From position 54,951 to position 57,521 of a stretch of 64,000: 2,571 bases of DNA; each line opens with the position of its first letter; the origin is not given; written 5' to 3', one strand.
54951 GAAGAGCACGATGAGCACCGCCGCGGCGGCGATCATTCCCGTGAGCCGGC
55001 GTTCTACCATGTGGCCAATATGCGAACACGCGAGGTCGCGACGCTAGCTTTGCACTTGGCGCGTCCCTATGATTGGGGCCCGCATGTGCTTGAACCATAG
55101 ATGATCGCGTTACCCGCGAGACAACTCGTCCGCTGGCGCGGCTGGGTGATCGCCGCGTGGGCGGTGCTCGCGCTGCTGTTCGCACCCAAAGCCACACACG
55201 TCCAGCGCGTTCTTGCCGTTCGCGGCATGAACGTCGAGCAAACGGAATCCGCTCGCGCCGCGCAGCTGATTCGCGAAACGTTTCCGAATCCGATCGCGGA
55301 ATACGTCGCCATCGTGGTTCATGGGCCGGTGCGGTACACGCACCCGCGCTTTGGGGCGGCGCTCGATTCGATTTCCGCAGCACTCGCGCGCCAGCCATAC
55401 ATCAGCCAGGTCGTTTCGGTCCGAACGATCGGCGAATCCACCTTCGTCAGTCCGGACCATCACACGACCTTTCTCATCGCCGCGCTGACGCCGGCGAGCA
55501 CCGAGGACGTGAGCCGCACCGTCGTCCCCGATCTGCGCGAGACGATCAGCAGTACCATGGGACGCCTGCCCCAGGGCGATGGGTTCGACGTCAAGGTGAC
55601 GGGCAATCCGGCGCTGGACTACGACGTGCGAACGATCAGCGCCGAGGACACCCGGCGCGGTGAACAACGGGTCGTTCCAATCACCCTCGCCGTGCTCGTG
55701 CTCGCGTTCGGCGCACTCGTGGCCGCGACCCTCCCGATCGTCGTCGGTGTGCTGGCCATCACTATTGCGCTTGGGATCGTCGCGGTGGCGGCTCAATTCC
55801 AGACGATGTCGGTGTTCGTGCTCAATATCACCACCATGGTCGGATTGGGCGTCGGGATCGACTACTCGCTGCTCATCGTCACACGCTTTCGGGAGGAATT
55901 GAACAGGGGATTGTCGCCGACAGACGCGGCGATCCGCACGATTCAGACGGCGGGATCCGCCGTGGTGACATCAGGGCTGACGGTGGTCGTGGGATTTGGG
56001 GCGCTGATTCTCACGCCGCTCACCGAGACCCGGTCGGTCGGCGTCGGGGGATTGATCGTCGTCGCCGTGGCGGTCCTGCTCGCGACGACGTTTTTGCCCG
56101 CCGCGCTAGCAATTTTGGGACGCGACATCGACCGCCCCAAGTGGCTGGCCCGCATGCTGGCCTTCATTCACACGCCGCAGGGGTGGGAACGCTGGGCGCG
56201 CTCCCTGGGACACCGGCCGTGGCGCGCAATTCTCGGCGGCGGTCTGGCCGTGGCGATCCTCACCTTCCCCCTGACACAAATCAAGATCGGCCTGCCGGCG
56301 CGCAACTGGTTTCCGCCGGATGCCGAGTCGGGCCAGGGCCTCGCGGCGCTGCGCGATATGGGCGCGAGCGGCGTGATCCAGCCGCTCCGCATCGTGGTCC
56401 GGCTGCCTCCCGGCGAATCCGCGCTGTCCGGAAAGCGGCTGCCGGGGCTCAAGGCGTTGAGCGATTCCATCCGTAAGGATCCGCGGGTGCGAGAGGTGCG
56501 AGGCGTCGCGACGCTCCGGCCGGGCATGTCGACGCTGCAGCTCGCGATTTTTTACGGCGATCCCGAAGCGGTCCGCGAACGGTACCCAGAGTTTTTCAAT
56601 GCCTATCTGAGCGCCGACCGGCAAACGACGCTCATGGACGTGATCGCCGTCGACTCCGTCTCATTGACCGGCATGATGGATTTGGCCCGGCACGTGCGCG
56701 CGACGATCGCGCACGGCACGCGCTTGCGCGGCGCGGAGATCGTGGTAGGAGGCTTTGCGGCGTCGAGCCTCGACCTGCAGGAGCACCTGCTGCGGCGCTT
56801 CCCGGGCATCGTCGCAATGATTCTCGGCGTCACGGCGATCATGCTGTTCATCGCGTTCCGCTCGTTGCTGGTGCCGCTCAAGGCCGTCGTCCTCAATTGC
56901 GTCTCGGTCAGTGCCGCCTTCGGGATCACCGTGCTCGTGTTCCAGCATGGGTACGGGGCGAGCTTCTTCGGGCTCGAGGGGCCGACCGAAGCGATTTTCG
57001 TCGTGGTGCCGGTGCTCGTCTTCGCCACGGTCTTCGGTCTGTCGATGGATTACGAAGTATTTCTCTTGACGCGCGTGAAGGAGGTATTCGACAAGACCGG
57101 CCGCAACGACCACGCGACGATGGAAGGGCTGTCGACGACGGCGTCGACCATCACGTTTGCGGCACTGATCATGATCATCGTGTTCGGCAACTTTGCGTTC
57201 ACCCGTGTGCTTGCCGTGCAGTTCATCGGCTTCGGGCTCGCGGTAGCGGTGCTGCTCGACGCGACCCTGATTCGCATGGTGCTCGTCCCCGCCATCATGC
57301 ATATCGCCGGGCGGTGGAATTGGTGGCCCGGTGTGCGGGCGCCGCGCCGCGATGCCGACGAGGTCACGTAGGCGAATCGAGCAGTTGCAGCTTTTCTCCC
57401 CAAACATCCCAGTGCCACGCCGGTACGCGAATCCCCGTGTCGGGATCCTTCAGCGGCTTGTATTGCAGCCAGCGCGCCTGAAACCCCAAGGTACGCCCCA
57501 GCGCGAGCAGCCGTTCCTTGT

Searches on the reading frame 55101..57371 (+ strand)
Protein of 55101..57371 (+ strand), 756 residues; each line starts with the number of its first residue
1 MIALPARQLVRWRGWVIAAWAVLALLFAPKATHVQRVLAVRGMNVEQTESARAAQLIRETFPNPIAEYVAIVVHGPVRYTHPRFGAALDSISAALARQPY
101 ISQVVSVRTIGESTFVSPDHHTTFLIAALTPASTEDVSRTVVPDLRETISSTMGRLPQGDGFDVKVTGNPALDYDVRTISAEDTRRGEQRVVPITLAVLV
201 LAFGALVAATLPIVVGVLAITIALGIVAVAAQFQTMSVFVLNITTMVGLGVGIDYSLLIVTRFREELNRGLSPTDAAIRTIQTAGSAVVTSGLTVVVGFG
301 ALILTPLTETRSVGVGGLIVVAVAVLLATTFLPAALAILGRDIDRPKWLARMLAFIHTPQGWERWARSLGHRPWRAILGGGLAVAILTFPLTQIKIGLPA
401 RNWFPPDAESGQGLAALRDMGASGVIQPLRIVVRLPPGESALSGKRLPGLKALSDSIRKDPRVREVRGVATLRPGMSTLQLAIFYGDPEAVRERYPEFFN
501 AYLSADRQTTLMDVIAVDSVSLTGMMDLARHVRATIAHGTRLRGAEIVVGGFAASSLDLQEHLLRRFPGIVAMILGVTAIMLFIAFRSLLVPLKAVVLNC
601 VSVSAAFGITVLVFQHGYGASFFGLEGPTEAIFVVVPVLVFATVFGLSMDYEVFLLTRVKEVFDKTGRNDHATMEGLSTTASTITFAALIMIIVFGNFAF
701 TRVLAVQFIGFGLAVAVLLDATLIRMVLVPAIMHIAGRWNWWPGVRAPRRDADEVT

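Call 76: search_protein_families(library=pfam, proteins=[window:55101-57371:+], max_evalue=0.00001)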
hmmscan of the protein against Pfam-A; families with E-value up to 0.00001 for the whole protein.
window:55101-57371:+ (756 aa): 1 family
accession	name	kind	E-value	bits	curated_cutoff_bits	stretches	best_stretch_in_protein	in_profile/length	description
PF03176.21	MMPL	-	9.4e-84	281.6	20.5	2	46-373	5-330/333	MMPL family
